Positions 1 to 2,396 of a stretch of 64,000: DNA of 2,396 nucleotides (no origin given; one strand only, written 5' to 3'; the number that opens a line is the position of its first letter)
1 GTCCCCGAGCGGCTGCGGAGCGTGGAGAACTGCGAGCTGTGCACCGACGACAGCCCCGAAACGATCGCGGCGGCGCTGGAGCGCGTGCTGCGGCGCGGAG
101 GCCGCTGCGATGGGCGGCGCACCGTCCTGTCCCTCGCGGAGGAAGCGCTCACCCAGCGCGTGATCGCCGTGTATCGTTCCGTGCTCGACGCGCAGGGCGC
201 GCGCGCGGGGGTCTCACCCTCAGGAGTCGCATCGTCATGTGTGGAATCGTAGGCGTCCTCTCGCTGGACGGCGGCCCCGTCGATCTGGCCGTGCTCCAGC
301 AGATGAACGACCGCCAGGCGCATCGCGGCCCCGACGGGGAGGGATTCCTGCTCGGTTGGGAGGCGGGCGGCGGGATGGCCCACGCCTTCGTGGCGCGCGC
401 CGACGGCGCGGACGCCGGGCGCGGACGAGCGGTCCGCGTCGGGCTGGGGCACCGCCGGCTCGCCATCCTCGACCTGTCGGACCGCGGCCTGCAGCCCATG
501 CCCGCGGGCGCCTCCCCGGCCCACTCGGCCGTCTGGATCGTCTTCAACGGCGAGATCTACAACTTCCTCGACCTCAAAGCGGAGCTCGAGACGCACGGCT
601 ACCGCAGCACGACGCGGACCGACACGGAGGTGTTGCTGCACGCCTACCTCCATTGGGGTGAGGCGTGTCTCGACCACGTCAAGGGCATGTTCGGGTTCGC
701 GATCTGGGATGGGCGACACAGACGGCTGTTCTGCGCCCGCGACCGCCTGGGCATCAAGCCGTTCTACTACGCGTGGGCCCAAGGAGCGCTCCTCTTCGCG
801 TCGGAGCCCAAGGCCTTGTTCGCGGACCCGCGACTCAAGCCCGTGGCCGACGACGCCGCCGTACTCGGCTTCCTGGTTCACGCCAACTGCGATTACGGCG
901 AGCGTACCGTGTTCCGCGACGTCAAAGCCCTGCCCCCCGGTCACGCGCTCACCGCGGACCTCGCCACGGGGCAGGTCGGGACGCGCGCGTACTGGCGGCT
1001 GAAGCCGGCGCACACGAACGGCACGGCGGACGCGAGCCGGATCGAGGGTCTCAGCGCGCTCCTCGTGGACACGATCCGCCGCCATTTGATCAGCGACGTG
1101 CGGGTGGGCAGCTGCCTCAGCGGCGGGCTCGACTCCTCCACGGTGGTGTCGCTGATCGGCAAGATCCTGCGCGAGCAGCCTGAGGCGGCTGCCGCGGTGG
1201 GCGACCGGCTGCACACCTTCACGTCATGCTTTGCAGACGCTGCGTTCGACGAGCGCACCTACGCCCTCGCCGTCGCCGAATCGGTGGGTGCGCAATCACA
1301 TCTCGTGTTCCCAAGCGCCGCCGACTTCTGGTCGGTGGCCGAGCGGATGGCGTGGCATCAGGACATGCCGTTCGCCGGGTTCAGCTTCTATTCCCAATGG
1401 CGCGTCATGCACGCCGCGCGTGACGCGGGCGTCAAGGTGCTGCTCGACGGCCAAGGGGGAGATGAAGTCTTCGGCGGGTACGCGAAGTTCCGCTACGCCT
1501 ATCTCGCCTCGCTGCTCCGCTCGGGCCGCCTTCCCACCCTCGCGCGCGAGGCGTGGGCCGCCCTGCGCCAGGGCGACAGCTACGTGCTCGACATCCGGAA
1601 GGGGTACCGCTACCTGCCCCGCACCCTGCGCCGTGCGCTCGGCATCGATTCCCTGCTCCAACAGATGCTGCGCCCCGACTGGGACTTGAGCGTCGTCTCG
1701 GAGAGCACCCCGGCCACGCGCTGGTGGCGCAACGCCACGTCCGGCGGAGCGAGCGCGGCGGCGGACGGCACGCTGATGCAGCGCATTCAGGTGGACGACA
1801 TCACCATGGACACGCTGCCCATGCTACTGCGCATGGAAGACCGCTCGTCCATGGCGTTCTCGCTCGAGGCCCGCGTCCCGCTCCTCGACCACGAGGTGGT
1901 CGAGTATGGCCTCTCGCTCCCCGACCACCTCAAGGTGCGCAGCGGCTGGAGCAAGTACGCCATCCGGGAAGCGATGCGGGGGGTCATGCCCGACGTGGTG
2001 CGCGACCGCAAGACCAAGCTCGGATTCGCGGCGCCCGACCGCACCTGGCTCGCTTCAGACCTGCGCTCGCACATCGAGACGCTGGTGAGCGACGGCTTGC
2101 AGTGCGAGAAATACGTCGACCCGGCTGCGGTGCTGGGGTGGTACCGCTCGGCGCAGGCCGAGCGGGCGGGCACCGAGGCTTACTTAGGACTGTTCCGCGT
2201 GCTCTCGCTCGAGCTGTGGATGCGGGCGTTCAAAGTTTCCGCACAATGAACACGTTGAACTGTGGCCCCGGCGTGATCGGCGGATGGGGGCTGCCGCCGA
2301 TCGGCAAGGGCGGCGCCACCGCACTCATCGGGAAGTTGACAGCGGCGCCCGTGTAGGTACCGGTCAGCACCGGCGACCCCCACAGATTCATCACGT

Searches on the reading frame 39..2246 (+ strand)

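Call 53: search_protein_families(library=pfam, proteins=[window:39-2246:+], max_evalue=0.00001)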
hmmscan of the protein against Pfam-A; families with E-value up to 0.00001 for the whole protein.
window:39-2246:+ (736 aa): 3 families
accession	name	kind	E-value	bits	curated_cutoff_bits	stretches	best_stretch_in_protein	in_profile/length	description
PF00733.27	Asn_synthase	-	3e-77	261.1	21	1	338-729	2-354/354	Asparagine synthase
PF13537.11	GATase_7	-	7.4e-44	149.1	25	1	138-261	1-122/123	Glutamine amidotransferase domain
PF13522.11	GATase_6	-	4.2e-40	137.2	27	1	133-256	11-130/130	Glutamine amidotransferase domain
